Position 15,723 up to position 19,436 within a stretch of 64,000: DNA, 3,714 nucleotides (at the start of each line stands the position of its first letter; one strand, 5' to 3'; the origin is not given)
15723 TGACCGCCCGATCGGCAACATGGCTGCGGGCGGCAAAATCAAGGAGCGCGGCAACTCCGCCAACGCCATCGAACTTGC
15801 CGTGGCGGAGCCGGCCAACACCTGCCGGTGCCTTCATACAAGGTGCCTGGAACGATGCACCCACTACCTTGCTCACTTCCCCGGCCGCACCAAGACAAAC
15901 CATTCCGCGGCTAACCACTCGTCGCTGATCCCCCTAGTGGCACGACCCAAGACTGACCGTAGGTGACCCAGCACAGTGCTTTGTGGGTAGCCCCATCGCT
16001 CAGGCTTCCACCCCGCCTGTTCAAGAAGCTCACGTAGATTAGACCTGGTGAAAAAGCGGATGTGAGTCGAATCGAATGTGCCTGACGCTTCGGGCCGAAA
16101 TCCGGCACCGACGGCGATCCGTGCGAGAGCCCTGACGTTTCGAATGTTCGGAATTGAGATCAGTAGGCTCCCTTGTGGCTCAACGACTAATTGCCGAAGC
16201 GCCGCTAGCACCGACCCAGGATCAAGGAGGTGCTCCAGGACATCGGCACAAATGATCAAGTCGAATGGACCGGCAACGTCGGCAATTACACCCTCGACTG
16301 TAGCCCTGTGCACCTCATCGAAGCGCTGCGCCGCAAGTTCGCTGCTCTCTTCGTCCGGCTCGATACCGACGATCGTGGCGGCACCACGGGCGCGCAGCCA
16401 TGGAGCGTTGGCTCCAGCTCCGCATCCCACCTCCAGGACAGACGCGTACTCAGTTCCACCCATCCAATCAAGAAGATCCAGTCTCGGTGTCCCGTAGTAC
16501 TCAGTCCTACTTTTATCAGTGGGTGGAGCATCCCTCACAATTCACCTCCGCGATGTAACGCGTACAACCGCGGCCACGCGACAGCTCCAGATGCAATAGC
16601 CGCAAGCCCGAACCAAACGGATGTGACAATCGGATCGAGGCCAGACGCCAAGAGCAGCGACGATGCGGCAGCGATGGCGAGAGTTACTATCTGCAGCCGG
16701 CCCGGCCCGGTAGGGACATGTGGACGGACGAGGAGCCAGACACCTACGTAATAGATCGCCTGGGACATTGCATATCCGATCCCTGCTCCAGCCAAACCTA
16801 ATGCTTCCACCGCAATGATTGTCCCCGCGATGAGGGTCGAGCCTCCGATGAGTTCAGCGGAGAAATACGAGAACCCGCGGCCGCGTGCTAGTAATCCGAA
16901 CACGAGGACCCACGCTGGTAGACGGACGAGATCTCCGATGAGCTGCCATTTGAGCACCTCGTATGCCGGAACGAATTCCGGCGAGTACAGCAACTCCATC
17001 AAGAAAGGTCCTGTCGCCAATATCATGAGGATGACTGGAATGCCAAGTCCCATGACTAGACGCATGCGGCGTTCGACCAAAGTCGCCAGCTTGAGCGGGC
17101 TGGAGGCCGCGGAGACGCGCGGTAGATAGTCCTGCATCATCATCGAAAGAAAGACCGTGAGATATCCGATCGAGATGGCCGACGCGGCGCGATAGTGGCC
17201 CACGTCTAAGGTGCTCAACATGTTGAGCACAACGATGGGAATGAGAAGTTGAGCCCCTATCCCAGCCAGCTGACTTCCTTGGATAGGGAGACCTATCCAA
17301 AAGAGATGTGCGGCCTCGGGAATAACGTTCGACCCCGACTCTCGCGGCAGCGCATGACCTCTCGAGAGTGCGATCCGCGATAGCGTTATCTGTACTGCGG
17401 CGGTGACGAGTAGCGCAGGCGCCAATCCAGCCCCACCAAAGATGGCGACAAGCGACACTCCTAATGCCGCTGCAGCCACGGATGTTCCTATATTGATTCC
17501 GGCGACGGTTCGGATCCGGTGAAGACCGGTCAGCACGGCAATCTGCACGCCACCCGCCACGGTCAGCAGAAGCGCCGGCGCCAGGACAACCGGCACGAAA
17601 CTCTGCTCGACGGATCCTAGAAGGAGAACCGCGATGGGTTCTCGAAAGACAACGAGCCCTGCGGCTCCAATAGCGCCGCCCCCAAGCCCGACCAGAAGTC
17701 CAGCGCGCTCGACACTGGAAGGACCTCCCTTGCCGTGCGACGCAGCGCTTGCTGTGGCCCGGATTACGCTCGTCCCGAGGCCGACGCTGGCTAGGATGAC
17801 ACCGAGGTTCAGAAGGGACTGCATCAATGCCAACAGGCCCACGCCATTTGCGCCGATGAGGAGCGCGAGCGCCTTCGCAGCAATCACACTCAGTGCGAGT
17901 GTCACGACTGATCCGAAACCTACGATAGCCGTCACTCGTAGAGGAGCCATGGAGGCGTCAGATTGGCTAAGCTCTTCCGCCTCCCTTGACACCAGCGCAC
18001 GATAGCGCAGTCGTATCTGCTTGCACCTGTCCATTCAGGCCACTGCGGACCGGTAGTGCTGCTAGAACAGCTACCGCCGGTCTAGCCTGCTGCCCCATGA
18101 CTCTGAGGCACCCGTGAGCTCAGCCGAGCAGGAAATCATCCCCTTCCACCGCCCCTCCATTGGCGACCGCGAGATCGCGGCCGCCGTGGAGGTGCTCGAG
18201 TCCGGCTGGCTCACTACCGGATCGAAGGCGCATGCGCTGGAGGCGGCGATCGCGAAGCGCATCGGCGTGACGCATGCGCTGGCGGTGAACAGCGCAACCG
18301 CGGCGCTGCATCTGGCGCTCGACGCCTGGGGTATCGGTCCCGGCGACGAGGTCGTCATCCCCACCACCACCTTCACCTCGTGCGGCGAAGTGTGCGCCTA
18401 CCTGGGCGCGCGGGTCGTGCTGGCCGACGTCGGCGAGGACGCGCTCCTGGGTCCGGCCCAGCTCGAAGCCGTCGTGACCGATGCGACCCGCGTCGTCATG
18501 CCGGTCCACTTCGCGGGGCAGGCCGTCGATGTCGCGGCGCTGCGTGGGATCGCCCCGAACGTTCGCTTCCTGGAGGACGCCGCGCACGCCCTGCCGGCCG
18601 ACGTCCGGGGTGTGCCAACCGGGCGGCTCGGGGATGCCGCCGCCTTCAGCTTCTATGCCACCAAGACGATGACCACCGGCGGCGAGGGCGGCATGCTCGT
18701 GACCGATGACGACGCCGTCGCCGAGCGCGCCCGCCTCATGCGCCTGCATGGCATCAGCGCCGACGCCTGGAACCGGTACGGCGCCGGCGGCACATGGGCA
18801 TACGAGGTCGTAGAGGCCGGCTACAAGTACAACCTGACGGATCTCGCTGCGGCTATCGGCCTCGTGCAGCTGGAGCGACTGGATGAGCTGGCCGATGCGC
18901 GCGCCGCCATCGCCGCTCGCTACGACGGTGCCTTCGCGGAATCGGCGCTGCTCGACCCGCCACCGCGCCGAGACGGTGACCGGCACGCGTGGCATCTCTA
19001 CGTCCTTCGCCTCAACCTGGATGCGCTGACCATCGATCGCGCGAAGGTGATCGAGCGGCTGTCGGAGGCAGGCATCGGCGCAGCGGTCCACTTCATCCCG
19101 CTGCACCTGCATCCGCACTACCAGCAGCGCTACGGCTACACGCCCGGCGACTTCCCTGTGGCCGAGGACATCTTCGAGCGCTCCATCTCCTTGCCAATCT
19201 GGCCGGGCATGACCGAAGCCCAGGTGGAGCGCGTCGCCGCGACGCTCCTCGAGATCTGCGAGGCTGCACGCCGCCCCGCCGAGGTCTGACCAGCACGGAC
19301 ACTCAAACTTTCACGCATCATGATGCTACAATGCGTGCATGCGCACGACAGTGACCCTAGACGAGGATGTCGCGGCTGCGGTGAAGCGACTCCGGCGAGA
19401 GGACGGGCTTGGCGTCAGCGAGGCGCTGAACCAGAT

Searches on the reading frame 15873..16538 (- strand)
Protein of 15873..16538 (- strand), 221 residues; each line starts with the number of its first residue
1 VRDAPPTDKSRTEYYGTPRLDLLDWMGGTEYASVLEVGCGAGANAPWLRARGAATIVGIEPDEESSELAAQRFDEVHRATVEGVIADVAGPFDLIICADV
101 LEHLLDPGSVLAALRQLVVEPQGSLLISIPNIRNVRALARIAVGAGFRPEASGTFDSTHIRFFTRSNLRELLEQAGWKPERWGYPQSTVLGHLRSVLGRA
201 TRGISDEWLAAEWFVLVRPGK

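Call 26: search_protein_families(library=pfam, proteins=[window:15873-16538:-], max_evalue=0.001)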
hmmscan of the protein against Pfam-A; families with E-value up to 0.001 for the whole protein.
window:15873-16538:- (221 aa): 7 families
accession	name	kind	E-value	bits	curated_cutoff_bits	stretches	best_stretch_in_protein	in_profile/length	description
PF13489.12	Methyltransf_23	-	5.2e-24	85.3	27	1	30-178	22-160/164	Methyltransferase domain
PF08242.18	Methyltransf_12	-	5.6e-13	49.9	30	1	35-118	1-92/98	Methyltransferase domain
PF08241.18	Methyltransf_11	-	9.3e-13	49.1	21.2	1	35-126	1-94/95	Methyltransferase domain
PF13649.12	Methyltransf_25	-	3.8e-11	44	27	1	34-116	1-91/97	Methyltransferase domain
PF13847.12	Methyltransf_31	-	9.3e-08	32.3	27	1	33-138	6-125/145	Methyltransferase domain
PF05401.17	NodS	-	8.6e-07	29.4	24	1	27-118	40-133/201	Nodulation protein S (NodS)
PF07021.18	MetW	-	0.00012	22.2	21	1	32-143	15-123/193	Methionine biosynthesis protein MetW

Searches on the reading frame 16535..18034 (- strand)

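Call 26: search_protein_families(library=pfam, proteins=[window:16535-18034:-], max_evalue=0.001)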
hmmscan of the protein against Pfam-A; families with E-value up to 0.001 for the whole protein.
window:16535-18034:- (499 aa): 1 family
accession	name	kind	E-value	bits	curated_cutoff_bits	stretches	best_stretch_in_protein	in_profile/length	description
PF13440.11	Polysacc_synt_3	-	2.2e-11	44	23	1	56-356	2-290/293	Polysaccharide biosynthesis protein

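Call 46: search_protein_families(library=ncbifam, proteins=[window:16535-18034:-], max_evalue=0.00001)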
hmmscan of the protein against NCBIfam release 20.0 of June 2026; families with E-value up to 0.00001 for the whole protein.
window:16535-18034:- (499 aa): 1 family
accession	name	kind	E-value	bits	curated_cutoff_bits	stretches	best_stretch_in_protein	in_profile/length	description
NF011679.0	PRK15099.1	equivalog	9.7e-12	44.9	325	1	42-430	14-403/416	lipid III flippase WzxE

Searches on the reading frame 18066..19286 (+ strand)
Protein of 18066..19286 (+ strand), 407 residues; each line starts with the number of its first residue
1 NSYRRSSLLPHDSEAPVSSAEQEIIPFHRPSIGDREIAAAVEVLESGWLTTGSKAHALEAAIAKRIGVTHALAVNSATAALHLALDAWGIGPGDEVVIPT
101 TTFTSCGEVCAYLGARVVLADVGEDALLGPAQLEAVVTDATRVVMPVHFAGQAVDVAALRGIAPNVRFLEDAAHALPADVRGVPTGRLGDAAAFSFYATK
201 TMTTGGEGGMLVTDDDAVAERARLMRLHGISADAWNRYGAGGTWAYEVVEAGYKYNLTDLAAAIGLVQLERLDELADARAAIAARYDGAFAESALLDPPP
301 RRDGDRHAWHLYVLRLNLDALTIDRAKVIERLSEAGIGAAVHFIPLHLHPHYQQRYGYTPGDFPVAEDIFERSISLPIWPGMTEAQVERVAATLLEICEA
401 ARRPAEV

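Call 9: search_protein_families(library=pfam, proteins=[window:18066-19286:+], max_evalue=0.01)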
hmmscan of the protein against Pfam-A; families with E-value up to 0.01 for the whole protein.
window:18066-19286:+ (407 aa): 4 families
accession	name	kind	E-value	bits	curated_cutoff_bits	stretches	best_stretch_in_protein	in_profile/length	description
PF01041.23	DegT_DnrJ_EryC1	-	4.7e-112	375.2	19.8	1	31-394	2-359/360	DegT/DnrJ/EryC1/StrS aminotransferase family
PF00155.27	Aminotran_1_2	-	0.00028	20.6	19.7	1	55-121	44-119/361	Aminotransferase class I and II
PF00266.25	Aminotran_5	-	0.0036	16.8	21.5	1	59-149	49-148/371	Aminotransferase class-V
PF01053.26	Cys_Met_Meta_PP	-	0.0037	16.3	27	1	55-144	54-141/381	Cys/Met metabolism PLP-dependent enzyme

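Call 46: search_protein_families(library=ncbifam, proteins=[window:18066-19286:+], max_evalue=0.00001)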
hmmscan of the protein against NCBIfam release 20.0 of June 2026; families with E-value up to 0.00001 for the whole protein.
window:18066-19286:+ (407 aa): 8 families
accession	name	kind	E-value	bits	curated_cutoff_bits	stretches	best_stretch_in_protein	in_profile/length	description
NF008658.2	PRK11658.1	equivalog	3.7e-106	355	631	1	22-399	2-378/379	UDP-4-amino-4-deoxy-L-arabinose aminotransferase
TIGR03588.1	PseC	equivalog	3.6e-103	345.4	423.5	1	25-398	2-380/380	UDP-4-amino-4,6-dideoxy-N-acetyl-beta-L-altrosamine transaminase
NF008687.0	PRK11706.1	equivalog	1.1e-64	218.5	375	1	25-397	2-373/375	dTDP-4-amino-4,6-dideoxygalactose transaminase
TIGR02379.1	ECA_wecE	subfamily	1.9e-55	188.2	434.85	1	24-398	1-375/376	dTDP-4-amino-4,6-dideoxy-D-glucose transaminase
TIGR04181.1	NHT_00031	hypoth_equivalog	4.9e-54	183.6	420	1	25-377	1-357/359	LegC family aminotransferase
TIGR04427.1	PLP_DesI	equivalog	1.3e-46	159.4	650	1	27-394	23-379/390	dTDP-4-dehydro-6-deoxyglucose aminotransferase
NF011936.0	PRK15407.1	equivalog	4.4e-39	134.4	423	1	20-399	32-437/440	lipopolysaccharide biosynthesis protein RfbH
TIGR03947.1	viomycin_VioD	equivalog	6.9e-07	28.5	390.9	1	56-158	54-163/359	capreomycidine synthase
